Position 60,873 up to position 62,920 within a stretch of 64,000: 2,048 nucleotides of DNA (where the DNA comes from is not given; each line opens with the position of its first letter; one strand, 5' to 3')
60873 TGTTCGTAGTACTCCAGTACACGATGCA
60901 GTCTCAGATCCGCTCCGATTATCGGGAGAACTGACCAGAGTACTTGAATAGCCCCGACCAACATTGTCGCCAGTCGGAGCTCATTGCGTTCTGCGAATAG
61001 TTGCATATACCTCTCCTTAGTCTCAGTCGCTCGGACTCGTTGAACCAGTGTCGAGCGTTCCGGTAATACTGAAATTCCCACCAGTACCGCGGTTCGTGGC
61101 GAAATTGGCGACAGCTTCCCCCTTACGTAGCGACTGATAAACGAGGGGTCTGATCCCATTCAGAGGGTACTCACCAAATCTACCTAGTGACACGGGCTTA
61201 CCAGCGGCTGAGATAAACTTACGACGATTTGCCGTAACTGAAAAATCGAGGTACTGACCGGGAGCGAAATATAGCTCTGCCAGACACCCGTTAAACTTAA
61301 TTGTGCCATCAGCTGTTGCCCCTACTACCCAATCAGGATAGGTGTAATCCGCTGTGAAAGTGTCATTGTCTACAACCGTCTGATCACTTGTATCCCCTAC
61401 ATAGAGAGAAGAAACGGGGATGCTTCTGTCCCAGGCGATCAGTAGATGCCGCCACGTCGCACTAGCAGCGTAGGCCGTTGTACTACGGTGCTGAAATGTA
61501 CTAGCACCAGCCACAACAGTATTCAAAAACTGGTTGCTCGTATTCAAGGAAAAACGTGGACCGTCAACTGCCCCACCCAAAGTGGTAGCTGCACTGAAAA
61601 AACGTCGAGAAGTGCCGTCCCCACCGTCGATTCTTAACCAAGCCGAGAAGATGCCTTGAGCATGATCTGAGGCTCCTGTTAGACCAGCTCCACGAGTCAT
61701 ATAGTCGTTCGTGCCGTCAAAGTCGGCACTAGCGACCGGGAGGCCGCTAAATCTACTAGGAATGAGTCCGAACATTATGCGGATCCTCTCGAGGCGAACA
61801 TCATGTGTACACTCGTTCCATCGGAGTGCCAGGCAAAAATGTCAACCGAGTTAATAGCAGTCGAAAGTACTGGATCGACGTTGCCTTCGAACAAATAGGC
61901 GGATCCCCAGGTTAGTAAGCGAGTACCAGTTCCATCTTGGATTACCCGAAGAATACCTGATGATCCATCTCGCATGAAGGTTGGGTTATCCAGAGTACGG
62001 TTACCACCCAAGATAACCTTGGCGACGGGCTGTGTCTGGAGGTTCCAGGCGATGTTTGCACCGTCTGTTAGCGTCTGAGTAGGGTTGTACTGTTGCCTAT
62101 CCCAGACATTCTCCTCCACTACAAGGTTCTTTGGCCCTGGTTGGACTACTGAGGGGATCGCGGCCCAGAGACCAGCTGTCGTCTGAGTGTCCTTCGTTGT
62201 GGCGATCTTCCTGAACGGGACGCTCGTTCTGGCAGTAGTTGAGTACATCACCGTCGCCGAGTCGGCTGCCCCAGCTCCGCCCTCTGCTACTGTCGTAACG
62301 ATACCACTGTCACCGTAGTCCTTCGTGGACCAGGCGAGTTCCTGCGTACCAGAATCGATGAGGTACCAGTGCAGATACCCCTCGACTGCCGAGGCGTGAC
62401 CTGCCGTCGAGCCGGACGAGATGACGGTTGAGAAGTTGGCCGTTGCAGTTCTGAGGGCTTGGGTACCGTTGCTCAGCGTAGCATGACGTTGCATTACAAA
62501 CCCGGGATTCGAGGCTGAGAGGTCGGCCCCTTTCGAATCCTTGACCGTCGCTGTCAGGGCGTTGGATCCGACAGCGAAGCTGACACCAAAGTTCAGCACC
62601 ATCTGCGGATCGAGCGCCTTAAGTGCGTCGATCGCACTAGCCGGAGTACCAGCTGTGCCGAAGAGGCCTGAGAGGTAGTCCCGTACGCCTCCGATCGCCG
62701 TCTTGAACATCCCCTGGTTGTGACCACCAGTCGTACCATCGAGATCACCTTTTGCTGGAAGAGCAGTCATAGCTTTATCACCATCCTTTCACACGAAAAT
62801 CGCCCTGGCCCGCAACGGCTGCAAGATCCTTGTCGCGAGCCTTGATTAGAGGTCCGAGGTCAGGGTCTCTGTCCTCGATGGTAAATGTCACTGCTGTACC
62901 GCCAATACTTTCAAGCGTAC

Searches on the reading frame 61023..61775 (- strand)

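Call 30: search_protein_families(library=pfam, proteins=[window:61023-61775:-], max_evalue=0.001)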
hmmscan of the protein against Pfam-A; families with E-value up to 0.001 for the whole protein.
window:61023-61775:- (250 aa): 1 family
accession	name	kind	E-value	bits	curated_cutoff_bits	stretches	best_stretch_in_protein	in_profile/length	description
PF13385.13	Laminin_G_3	-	1.3e-08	35.6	27.6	1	41-169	19-139/151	Concanavalin A-like lectin/glucanases superfamily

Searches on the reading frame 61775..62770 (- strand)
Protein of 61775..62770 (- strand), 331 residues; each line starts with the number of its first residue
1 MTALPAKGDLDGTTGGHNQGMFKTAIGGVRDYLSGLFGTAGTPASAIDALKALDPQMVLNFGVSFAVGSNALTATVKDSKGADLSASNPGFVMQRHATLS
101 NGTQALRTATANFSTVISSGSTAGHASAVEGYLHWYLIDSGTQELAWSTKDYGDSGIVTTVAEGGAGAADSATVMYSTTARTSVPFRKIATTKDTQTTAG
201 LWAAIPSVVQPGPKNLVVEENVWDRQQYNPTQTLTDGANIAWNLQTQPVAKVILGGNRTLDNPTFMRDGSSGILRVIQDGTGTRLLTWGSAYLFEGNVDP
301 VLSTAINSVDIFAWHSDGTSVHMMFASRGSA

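Call 30: search_protein_families(library=pfam, proteins=[window:61775-62770:-], max_evalue=0.001)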
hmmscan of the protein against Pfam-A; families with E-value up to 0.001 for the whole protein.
window:61775-62770:- (331 aa): 0 families

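Call 94: search_protein_families(library=phrogs, proteins=[window:61775-62770:-], max_evalue=0.001)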
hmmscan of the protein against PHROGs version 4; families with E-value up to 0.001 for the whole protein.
window:61775-62770:- (331 aa): 1 family
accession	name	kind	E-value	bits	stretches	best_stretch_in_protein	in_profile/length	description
phrog_4757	-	unknown function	3.6e-05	24.1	1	225-314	249-342/359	-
